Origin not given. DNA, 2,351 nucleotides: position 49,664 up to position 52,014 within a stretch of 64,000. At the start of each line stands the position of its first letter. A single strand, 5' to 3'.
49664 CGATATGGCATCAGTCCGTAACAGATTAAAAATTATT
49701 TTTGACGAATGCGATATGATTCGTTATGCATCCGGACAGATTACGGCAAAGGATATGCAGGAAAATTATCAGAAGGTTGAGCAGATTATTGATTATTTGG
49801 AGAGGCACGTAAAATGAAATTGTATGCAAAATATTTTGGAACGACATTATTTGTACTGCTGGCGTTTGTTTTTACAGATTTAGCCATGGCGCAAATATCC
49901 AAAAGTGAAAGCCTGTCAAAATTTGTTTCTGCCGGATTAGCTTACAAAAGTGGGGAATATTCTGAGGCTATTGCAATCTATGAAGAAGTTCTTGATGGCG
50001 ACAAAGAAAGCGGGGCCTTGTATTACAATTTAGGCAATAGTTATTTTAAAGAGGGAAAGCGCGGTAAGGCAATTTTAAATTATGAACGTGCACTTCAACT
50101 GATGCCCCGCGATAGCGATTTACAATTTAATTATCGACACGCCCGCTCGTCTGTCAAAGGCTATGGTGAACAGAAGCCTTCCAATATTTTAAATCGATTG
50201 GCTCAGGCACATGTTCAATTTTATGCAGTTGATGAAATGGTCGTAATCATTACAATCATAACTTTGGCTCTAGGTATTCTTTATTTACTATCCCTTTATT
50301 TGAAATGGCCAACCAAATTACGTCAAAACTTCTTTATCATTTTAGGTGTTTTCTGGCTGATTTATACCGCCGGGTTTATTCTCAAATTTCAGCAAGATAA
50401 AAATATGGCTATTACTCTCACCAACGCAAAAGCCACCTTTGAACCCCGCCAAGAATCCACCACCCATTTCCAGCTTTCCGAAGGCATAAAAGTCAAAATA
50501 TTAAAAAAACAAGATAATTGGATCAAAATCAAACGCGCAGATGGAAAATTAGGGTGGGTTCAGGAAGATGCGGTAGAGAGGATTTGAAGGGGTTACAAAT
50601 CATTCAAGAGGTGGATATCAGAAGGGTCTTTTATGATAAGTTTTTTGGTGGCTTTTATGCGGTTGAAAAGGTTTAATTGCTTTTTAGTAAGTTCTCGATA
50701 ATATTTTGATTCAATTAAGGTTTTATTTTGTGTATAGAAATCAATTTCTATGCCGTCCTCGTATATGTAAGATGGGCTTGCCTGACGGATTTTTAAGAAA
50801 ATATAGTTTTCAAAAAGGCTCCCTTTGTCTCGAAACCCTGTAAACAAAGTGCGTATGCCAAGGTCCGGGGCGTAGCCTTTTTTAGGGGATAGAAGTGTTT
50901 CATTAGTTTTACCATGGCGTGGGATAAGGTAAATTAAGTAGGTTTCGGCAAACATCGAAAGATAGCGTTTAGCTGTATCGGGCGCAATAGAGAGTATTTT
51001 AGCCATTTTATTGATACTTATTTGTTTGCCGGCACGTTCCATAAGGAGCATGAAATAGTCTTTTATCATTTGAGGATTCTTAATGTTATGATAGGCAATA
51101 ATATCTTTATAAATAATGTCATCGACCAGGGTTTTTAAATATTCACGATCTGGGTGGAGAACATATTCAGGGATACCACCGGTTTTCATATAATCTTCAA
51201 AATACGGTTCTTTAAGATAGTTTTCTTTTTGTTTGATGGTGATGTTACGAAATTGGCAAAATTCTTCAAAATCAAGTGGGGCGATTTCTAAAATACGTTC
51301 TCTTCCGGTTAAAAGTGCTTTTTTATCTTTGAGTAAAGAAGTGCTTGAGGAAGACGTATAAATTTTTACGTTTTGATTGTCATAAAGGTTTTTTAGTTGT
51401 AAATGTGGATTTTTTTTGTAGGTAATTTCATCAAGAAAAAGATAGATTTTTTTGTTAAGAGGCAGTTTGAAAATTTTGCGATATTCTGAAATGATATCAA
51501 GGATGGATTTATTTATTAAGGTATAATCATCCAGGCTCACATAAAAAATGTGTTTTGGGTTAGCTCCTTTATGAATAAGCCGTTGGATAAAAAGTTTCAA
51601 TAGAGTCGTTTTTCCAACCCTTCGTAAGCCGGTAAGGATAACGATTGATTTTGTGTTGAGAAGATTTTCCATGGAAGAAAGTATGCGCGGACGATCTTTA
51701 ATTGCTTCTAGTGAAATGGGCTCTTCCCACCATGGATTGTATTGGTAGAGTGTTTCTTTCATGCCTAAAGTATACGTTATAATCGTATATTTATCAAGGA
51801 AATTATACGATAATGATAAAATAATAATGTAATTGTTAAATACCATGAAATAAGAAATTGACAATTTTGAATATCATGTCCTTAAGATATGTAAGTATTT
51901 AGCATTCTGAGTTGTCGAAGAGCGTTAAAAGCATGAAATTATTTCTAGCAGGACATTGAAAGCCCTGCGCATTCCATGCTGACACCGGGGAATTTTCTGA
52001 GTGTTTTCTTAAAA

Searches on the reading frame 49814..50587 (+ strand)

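Call 81: search_protein_families(library=pfam, proteins=[window:49814-50587:+], max_evalue=0.00001)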
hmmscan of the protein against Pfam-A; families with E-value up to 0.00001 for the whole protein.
window:49814-50587:+ (257 aa): 8 families
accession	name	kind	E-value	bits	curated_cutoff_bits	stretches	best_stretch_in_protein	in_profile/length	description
PF07719.23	TPR_2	-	3.3e-11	42.8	27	1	69-100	3-34/34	Tetratricopeptide repeat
PF13414.12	TPR_11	-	7.6e-11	42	26.8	1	44-81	5-42/42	TPR repeat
PF00515.34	TPR_1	-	6.7e-10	38.8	27.8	1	69-99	3-33/34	Tetratricopeptide repeat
PF13181.12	TPR_8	-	7.5e-08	32.4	25.7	0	69-96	3-30/34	Tetratricopeptide repeat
PF08239.17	SH3_3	-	9.8e-08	32.5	27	1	210-254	8-53/54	Bacterial SH3 domain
PF14559.12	TPR_19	-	1.6e-07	32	25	1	44-101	2-59/68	Tetratricopeptide repeat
PF13176.12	TPR_7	-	3.7e-07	30.1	27.9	0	44-64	9-30/36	Tetratricopeptide repeat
PF13424.12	TPR_12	-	1.4e-06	28.8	30.1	1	49-97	26-75/77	Tetratricopeptide repeat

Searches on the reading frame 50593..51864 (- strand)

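Call 81: search_protein_families(library=pfam, proteins=[window:50593-51864:-], max_evalue=0.00001)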
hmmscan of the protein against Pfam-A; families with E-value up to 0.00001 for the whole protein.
window:50593-51864:- (423 aa): 4 families
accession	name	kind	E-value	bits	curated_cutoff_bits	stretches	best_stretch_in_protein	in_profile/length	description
PF13173.12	AAA_14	-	4.2e-30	104.9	27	1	72-203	2-129/129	AAA domain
PF13635.12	DUF4143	-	4.5e-17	62.7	28.1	1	253-388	2-159/160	Domain of unknown function (DUF4143)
PF01637.24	ATPase_2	-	1.3e-13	51.8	33.2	1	57-122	3-68/225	ATPase domain predominantly from Archaea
PF20720.3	nSTAND3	-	2.3e-06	27.8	27.2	1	65-208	10-133/155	Novel STAND NTPase 3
